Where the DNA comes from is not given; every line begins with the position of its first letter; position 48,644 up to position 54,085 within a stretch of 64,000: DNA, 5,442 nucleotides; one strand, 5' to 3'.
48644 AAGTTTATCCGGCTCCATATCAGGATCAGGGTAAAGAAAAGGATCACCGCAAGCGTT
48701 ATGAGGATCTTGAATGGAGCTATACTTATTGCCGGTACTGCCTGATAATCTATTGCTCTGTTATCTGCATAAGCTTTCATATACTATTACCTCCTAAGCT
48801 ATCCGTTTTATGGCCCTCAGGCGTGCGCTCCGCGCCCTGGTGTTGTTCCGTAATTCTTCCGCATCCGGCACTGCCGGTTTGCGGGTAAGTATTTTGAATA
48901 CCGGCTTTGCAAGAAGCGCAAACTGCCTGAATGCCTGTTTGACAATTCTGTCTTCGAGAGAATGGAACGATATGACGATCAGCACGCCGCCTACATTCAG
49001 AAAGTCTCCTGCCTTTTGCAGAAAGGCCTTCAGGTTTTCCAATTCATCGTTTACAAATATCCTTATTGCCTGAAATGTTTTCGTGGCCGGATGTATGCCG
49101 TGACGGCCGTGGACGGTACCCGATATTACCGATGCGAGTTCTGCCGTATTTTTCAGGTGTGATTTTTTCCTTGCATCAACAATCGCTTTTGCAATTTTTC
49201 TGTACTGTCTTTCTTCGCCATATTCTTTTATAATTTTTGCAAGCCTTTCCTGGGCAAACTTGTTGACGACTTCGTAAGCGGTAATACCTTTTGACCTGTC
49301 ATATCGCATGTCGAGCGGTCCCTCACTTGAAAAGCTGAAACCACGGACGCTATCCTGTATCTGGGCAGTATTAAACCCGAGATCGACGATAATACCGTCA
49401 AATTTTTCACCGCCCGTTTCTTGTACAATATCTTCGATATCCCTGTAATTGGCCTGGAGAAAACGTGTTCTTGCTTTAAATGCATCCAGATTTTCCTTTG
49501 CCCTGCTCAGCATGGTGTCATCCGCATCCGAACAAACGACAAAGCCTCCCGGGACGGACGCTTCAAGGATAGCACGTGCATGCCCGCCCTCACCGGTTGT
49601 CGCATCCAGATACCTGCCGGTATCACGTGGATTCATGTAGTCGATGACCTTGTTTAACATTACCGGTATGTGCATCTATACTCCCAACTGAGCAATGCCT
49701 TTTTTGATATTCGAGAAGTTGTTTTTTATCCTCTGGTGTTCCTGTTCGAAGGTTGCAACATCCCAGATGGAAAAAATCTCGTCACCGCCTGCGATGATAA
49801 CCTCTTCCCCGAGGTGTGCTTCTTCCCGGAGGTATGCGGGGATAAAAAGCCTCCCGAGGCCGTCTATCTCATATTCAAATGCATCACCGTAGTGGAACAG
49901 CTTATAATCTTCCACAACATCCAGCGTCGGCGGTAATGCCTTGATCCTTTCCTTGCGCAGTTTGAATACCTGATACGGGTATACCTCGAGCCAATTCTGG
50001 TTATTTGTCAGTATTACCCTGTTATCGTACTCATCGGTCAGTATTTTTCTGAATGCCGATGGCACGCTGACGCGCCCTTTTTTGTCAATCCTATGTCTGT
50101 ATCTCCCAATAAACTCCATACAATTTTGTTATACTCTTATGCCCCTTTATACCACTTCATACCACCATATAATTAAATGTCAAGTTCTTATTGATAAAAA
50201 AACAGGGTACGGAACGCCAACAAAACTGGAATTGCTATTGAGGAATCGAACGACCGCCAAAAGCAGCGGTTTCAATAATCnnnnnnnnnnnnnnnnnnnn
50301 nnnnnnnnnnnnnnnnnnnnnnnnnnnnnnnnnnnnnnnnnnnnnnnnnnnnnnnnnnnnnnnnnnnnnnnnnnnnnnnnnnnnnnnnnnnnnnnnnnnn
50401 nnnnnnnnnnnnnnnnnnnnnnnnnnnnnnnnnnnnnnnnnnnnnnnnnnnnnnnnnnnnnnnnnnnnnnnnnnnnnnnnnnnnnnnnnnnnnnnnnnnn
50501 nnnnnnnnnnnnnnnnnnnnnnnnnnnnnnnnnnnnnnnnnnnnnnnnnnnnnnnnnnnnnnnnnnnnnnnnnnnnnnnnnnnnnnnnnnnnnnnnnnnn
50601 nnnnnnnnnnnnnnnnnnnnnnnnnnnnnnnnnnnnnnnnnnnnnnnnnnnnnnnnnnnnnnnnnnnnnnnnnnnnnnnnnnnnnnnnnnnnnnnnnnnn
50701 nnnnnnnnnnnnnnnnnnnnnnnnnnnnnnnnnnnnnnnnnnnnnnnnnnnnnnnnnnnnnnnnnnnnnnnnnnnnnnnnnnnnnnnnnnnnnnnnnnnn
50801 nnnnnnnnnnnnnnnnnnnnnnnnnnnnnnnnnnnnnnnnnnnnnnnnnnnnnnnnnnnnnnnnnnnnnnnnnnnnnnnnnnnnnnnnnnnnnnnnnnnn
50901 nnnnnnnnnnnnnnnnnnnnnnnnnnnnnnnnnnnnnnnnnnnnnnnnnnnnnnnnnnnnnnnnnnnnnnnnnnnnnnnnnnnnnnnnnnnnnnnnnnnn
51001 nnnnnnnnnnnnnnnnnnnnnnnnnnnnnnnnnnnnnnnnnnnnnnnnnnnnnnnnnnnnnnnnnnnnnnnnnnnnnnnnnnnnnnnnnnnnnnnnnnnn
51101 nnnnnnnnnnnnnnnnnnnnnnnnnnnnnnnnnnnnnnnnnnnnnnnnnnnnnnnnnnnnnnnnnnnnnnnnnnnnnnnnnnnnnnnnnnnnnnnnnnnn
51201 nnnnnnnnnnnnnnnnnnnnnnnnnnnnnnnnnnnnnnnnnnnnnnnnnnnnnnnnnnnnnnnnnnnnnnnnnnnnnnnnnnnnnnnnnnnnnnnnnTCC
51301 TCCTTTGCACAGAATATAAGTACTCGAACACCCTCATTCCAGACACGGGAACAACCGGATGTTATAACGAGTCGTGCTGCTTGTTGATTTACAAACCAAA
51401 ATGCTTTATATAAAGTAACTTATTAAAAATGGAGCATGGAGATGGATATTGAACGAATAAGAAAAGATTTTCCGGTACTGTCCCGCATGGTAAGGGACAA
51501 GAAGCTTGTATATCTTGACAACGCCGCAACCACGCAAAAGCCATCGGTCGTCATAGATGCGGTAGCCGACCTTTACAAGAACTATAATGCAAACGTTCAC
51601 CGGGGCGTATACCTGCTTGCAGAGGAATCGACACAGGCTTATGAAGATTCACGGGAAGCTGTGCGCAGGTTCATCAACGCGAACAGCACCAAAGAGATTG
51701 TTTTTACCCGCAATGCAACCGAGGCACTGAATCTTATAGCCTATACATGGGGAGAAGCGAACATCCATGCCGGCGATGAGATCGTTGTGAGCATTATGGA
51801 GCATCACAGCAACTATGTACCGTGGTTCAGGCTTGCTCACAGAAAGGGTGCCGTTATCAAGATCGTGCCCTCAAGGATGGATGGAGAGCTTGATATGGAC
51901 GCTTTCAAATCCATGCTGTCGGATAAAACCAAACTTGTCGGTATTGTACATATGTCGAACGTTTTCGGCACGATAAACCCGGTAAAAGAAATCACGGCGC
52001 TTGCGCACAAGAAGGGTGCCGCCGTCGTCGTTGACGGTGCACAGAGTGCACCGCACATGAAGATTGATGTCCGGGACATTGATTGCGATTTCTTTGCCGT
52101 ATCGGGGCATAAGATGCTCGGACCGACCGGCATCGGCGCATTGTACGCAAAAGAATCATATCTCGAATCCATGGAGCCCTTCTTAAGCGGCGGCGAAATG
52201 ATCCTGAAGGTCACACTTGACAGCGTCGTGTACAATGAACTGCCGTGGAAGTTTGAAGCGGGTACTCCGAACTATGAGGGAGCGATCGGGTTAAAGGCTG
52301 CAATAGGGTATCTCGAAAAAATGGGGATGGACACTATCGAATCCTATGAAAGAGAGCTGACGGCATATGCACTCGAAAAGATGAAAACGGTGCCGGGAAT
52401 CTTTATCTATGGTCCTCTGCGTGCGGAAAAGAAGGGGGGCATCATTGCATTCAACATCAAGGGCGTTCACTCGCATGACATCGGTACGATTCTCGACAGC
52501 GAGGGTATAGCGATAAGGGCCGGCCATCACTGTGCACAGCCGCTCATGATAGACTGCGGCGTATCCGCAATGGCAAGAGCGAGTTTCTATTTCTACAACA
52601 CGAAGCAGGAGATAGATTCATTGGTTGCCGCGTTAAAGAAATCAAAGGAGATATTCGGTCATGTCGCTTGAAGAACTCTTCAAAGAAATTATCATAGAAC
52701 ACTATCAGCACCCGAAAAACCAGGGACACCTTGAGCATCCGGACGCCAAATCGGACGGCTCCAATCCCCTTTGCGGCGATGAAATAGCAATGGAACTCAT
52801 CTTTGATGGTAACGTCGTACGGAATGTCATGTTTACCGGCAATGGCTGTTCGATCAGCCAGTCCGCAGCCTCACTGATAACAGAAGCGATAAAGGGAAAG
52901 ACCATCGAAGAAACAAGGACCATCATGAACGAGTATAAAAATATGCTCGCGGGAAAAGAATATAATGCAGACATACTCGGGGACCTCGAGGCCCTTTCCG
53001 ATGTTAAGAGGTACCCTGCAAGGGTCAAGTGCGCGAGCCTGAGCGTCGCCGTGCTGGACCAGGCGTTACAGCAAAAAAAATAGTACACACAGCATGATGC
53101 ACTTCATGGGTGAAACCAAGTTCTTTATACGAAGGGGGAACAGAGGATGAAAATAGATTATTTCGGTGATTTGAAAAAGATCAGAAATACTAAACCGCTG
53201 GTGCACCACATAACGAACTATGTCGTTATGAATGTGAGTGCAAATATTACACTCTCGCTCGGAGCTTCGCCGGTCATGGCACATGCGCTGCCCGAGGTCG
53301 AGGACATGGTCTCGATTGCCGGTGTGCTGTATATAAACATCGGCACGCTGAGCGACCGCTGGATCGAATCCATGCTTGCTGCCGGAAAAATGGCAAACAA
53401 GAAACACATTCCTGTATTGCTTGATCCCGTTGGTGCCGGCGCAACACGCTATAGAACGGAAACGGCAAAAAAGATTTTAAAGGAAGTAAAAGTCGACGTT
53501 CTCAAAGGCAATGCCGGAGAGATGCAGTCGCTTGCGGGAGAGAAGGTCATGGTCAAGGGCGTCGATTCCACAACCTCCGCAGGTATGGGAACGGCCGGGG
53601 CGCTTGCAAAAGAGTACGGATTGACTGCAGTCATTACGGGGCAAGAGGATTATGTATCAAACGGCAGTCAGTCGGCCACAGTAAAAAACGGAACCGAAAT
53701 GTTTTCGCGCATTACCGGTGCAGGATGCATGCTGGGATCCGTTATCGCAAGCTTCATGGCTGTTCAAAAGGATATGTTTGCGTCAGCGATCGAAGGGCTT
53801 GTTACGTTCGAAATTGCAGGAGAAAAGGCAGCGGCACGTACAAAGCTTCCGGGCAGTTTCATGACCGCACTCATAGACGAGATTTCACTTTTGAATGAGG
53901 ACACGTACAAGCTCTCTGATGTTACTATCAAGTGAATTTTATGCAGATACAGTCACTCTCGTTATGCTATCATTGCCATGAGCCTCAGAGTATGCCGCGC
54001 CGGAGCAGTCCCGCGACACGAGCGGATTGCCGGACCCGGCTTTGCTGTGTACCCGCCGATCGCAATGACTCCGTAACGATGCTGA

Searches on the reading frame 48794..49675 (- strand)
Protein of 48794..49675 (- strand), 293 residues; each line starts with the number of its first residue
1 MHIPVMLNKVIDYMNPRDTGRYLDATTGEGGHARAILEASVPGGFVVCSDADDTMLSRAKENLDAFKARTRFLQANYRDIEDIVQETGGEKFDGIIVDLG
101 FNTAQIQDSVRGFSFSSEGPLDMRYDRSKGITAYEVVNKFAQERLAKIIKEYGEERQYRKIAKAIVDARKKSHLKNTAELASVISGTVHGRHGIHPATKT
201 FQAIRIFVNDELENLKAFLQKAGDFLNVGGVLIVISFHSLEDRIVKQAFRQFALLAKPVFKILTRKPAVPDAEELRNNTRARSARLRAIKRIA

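Call 43: search_protein_families(library=pfam, proteins=[window:48794-49675:-], max_evalue=0.0001)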
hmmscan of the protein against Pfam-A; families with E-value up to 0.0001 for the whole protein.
window:48794-49675:- (293 aa): 6 families
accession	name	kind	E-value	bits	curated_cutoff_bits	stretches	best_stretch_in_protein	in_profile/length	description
PF01795.25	Methyltransf_5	-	6.2e-98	328.5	27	1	2-291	4-308/309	MraW methylase family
PF13847.12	Methyltransf_31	-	4.7e-07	30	27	1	19-110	4-93/145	Methyltransferase domain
PF13649.12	Methyltransf_25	-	1.5e-06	29.2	27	1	23-103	2-76/97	Methyltransferase domain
PF01209.24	Ubie_methyltran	-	2e-06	27.7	20.1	0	8-101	37-126/233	ubiE/COQ5 methyltransferase family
PF01189.24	Methyltr_RsmB-F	-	1.8e-05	24.9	27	1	14-98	4-86/199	16S rRNA methyltransferase RsmB/F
PF05175.20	MTS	-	7e-05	23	23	0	214-262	118-168/170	Methyltransferase small domain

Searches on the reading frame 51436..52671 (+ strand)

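Call 43: search_protein_families(library=pfam, proteins=[window:51436-52671:+], max_evalue=0.0001)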
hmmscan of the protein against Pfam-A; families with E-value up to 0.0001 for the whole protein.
window:51436-52671:+ (411 aa): 5 families
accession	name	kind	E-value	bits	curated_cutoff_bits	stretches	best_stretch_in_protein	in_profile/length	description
PF00266.25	Aminotran_5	-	6.4e-152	506.3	21.5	1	25-396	1-371/371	Aminotransferase class-V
PF00155.27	Aminotran_1_2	-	1.3e-08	34.8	19.7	1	66-246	41-241/361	Aminotransferase class I and II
PF01053.26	Cys_Met_Meta_PP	-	3e-06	26.5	27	1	110-228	88-200/381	Cys/Met metabolism PLP-dependent enzyme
PF01041.23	DegT_DnrJ_EryC1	-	3.5e-06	26.9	19.8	1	74-204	28-149/360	DegT/DnrJ/EryC1/StrS aminotransferase family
PF01212.27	Beta_elim_lyase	-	2.8e-05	24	27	1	81-244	43-217/288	Beta-eliminating lyase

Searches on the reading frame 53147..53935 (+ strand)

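Call 43: search_protein_families(library=pfam, proteins=[window:53147-53935:+], max_evalue=0.0001)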
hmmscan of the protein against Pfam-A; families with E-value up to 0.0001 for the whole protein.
window:53147-53935:+ (262 aa): 3 families
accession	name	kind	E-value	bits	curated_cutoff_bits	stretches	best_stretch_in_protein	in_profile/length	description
PF02110.20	HK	-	7.6e-89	297.8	27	1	9-250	1-245/247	Hydroxyethylthiazole kinase family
PF01256.23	Carb_kinase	-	1.5e-07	31.6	27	1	37-246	42-240/242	NAD(P)H-hydrate dehydratase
PF08543.17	Phos_pyr_kin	-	4.7e-07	29.9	27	1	57-213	58-220/246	Phosphomethylpyrimidine kinase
